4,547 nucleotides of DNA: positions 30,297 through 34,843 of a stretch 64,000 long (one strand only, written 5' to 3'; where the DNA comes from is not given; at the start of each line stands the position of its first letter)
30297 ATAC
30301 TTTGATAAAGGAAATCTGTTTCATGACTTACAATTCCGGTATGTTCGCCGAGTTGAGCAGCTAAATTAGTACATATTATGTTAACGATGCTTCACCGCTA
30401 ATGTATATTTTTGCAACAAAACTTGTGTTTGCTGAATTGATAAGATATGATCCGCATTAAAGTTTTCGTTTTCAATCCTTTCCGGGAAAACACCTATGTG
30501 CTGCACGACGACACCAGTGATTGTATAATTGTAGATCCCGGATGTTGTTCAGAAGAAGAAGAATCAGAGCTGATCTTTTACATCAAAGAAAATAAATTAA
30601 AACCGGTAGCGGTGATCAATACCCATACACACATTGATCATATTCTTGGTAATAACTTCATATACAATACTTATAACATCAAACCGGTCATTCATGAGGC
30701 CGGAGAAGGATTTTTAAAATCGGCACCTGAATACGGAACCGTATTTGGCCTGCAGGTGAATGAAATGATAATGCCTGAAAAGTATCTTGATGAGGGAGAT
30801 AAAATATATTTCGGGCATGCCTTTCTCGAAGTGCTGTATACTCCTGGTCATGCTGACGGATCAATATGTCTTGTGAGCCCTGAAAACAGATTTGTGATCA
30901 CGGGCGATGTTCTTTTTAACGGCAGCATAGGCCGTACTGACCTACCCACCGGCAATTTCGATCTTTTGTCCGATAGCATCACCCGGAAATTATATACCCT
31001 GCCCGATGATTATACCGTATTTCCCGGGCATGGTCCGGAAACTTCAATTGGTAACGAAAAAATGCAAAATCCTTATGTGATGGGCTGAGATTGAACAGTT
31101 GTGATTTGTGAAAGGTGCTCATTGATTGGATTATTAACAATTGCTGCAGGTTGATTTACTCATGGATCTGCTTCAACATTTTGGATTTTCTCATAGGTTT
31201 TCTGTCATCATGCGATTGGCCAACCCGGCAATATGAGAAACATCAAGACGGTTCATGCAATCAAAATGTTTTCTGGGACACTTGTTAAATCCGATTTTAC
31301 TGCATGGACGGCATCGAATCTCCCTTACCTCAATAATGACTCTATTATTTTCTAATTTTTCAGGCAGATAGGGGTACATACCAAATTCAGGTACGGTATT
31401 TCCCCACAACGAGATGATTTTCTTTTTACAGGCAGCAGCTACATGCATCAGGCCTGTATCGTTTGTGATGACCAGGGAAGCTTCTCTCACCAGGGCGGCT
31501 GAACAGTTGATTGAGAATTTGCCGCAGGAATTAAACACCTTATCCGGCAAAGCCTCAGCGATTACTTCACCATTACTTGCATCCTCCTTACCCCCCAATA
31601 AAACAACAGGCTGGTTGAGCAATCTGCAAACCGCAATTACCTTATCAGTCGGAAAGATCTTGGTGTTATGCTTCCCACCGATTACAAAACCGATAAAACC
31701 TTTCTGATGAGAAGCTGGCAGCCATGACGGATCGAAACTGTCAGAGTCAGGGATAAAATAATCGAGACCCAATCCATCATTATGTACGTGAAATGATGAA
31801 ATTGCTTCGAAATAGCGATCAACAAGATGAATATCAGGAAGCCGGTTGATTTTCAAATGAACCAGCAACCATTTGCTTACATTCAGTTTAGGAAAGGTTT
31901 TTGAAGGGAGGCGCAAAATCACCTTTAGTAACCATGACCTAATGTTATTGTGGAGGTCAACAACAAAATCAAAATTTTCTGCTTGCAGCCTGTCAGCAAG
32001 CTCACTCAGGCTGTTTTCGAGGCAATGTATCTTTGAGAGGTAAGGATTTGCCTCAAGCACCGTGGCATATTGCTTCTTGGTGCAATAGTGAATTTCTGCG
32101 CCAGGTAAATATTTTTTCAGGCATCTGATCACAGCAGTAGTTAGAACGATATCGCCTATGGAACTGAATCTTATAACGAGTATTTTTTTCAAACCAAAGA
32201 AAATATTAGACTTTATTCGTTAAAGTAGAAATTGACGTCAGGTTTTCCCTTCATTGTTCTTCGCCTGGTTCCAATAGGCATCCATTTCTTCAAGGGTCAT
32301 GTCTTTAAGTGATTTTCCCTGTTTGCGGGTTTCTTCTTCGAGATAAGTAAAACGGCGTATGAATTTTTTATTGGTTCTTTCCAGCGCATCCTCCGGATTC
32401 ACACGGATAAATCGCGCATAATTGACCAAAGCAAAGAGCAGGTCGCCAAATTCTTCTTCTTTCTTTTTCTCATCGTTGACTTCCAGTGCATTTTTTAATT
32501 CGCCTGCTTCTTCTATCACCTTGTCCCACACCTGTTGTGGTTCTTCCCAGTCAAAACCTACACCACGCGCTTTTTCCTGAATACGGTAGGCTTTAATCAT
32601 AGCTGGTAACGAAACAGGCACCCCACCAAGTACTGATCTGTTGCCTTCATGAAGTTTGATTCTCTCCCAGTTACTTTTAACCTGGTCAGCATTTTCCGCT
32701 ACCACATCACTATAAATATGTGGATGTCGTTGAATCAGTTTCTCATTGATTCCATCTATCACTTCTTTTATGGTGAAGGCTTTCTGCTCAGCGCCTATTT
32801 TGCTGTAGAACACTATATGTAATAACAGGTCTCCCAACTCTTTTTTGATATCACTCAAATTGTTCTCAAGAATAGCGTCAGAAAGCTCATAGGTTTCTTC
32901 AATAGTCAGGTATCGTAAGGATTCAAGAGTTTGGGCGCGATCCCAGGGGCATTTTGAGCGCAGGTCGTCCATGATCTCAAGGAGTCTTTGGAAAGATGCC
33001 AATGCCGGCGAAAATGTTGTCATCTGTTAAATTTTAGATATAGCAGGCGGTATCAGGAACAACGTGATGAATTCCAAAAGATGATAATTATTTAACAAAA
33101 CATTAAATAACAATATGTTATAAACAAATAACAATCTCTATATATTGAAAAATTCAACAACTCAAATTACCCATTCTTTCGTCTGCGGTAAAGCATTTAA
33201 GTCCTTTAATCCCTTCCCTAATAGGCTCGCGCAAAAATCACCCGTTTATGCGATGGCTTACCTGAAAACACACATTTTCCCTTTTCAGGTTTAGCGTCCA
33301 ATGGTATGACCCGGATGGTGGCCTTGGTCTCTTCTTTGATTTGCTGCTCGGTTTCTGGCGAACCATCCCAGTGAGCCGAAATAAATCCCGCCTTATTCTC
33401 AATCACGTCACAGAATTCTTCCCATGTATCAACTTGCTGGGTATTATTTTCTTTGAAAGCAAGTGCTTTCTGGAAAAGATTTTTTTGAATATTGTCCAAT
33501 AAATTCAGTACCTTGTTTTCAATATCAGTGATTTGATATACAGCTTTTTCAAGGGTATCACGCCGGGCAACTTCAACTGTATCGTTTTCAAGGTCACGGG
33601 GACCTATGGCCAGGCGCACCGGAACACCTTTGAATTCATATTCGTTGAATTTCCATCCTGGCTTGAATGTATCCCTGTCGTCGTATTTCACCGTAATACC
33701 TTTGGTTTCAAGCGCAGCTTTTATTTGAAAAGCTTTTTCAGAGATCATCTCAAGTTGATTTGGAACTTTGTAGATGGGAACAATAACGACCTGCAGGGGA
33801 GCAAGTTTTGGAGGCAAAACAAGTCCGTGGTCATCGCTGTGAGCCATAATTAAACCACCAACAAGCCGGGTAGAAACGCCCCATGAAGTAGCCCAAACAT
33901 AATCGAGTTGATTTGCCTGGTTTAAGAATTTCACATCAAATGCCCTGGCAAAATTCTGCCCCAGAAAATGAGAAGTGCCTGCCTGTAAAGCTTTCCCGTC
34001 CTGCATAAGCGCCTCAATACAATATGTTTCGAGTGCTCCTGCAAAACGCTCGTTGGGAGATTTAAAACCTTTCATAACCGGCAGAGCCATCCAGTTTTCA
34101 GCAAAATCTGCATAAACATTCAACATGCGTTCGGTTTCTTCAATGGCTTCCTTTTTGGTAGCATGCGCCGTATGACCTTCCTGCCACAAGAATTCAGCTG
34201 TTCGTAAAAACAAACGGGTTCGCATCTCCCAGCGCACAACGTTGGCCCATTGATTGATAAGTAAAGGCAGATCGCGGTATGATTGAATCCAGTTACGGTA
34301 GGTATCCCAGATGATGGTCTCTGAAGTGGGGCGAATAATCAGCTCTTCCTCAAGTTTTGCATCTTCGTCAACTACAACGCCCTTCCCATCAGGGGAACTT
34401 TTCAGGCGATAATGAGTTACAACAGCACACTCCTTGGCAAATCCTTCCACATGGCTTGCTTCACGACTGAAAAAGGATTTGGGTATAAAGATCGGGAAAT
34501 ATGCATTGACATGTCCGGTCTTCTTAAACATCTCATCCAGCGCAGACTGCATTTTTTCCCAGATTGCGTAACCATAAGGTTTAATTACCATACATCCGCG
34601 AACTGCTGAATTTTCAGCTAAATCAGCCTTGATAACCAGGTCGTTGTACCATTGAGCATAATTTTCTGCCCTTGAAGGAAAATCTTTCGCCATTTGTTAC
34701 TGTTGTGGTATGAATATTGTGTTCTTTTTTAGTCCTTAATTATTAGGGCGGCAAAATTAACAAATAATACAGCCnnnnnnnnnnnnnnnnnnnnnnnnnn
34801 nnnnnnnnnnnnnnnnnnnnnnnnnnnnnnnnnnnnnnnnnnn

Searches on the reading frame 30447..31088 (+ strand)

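Call 71: search_protein_families(library=pfam, proteins=[window:30447-31088:+], max_evalue=0.00001)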
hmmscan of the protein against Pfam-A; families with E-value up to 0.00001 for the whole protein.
window:30447-31088:+ (213 aa): 1 family
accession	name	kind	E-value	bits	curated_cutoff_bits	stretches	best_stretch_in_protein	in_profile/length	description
PF00753.33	Lactamase_B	-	4.2e-32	112.1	22.7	1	11-195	3-196/196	Metallo-beta-lactamase superfamily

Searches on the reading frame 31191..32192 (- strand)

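Call 71: search_protein_families(library=pfam, proteins=[window:31191-32192:-], max_evalue=0.00001)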
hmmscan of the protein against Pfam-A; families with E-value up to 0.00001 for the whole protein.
window:31191-32192:- (333 aa): 1 family
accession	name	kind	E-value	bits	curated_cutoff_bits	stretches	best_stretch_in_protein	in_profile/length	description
PF01075.23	Glyco_transf_9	-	2.8e-26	92.8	22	1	65-298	4-237/247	Glycosyltransferase family 9 (heptosyltransferase)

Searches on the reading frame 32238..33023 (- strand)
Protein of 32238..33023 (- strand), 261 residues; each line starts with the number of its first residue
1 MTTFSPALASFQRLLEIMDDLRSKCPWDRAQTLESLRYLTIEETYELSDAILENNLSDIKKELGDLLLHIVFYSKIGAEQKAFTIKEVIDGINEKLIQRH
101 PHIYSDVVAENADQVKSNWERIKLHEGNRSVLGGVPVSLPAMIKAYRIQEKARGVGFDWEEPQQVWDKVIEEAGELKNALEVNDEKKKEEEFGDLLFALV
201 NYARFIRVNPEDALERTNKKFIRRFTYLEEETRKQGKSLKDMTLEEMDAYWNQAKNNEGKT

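Call 71: search_protein_families(library=pfam, proteins=[window:32238-33023:-], max_evalue=0.00001)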
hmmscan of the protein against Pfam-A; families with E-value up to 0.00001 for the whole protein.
window:32238-33023:- (261 aa): 2 families
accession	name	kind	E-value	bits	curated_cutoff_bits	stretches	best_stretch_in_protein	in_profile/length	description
PF03819.22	MazG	-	1.5e-36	124.9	22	2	31-103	1-73/74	MazG nucleotide pyrophosphohydrolase domain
PF01503.22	PRA-PH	-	1.5e-07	32.2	21.3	0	164-218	29-83/86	Phosphoribosyl-ATP pyrophosphohydrolase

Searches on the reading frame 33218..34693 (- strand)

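Call 71: search_protein_families(library=pfam, proteins=[window:33218-34693:-], max_evalue=0.00001)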
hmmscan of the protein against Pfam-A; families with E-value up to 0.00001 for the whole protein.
window:33218-34693:- (491 aa): 3 families
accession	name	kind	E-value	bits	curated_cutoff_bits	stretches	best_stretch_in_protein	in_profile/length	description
PF09180.16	ProRS-C_1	-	1.3e-24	86.6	31.5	1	424-491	1-71/71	Prolyl-tRNA synthetase, C-terminal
PF00587.30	tRNA-synt_2b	-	4.9e-19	69.5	29.3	1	113-280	6-174/179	tRNA synthetase class II core domain (G, H, P, S and T)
PF03129.25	HGTP_anticodon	-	8.2e-17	61.6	21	1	301-397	1-93/94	Anticodon binding domain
